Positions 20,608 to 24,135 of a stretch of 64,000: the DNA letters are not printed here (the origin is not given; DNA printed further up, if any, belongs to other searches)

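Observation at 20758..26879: Two adjacent giant surface proteins: Ig-like repeat protein and LamG-domain pilin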

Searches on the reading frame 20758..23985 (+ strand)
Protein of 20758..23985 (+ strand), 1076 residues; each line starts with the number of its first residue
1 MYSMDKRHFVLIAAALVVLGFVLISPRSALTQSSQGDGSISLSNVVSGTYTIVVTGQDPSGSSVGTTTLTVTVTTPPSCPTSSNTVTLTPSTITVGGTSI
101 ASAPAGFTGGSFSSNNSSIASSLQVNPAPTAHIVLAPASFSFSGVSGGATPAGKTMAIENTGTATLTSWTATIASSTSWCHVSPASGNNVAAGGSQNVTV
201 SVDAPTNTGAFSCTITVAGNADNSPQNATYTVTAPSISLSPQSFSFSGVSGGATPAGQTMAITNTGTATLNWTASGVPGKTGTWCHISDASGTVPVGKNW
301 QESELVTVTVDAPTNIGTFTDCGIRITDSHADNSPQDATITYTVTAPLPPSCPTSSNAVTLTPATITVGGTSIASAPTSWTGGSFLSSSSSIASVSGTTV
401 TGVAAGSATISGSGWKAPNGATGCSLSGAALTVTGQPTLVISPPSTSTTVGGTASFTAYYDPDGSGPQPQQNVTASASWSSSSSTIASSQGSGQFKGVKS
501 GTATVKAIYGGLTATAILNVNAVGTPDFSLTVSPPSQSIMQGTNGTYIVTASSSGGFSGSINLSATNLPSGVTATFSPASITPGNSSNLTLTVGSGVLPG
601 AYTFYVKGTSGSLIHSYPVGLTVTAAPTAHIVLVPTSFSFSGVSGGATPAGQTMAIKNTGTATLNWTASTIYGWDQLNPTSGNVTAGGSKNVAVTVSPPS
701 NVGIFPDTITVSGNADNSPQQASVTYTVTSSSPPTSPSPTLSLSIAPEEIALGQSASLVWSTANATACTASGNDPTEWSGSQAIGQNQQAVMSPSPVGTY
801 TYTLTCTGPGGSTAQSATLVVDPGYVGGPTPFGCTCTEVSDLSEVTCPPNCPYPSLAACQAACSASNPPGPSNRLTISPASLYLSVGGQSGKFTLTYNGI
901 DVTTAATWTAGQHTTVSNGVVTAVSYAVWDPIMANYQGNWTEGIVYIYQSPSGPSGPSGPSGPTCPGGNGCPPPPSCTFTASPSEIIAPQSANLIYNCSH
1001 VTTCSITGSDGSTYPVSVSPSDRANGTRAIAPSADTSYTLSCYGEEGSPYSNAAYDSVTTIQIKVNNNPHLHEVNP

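Call 5: search_protein_families(library=pfam, proteins=[window:20758-23985:+], max_evalue=0.01)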
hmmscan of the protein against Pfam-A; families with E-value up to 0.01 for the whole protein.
window:20758-23985:+ (1076 aa): 5 families
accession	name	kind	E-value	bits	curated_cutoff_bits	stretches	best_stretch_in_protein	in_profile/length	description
PF07610.17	DUF1573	-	7e-09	36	26.1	1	150-229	17-93/98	Protein of unknown function (DUF1573)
PF19190.6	BACON_2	-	1.8e-08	34.6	25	2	135-233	4-92/94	Viral BACON domain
PF07495.19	Y_Y_Y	-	0.00011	22.5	26.6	0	33-73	23-64/65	Y_Y_Y domain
PF02368.24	Big_2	-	0.00022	21.6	22.8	1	441-510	7-69/79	Bacterial Ig-like domain (group 2)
PF10633.15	NPCBM_assoc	-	0.0067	17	24.4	1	155-217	10-73/78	NPCBM-associated, NEW3 domain of alpha-galactosidase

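Call 6: search_protein_families(library=ncbifam, proteins=[window:20758-23985:+], max_evalue=0.01)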
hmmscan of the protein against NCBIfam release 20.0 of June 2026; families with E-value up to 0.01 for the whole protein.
window:20758-23985:+ (1076 aa): 1 family
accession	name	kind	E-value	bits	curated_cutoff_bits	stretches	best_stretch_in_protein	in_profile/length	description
NF058595.1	invert_tail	domain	0.0086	16.4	37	1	593-623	82-112/113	lipo-invert putative C-terminal anchoring domain-containing protein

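Call 47: find_homologous_proteins(query=window:20758-23985:+, max_evalue=0.00001)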
Query window:20758-23985:+ (1076 aa): 294 proteins with E <= 0.00001 among 8000 candidates; the best 120 are listed.
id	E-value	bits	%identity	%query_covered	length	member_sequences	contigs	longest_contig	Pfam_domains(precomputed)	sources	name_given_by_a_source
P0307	3.6e-138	480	46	21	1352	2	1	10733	PF22073.3,PF19190.7,PF07610.18,PF22076.3,PF00635.33,PF13004.14,PF21310.4,PF22067.3,PF22544.3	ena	-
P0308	7.2e-125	436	52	14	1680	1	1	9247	PF19190.7,PF08481.17,PF22544.3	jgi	jgi:GBS Bsp-like repeat/Viral BACON domain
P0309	2.4e-116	408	38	19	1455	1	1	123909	PF09286.17,PF07679.23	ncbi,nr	ncbi:MAG TPA: protease pro-enzyme activation domain-containing protein [Fimbriimonadaceae bacterium]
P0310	5.2e-116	407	36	24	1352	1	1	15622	PF19190.7,PF24816.3,PF07610.18,PF22076.3,PF00635.33,PF13004.14,PF21310.4,PF22067.3,PF22544.3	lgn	-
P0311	6.6e-86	307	32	24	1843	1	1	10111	PF09286.17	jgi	jgi:uncharacterized membrane protein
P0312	6.0e-82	294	35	23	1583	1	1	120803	PF24328.3,PF07679.23,PF19410.6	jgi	jgi:uncharacterized membrane protein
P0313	3.2e-78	282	43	9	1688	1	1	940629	PF24328.3,PF07679.23,PF19410.6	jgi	-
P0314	1.1e-74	270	37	25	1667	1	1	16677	PF02014.24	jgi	jgi:hypothetical protein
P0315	1.1e-72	264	37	12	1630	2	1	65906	PF09286.17,PF18962.8,PF17766.8,PF02883.27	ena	-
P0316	2.4e-72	263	46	11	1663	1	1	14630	-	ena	-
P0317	8.5e-71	257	45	11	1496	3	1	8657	PF07679.23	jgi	jgi:uncharacterized membrane protein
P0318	1.3e-69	254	43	36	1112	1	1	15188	PF19190.7,PF25788.3,PF02368.25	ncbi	-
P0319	2.3e-69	253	40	16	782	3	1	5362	PF13983.12,PF09816.15,PF04185.20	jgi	jgi:uncharacterized membrane protein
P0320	6.1e-67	245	38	9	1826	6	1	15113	PF09286.17,PF07679.23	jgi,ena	-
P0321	1.0e-64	237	39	13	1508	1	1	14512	PF17957.8,PF20773.6,PF06832.19,PF04185.20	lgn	-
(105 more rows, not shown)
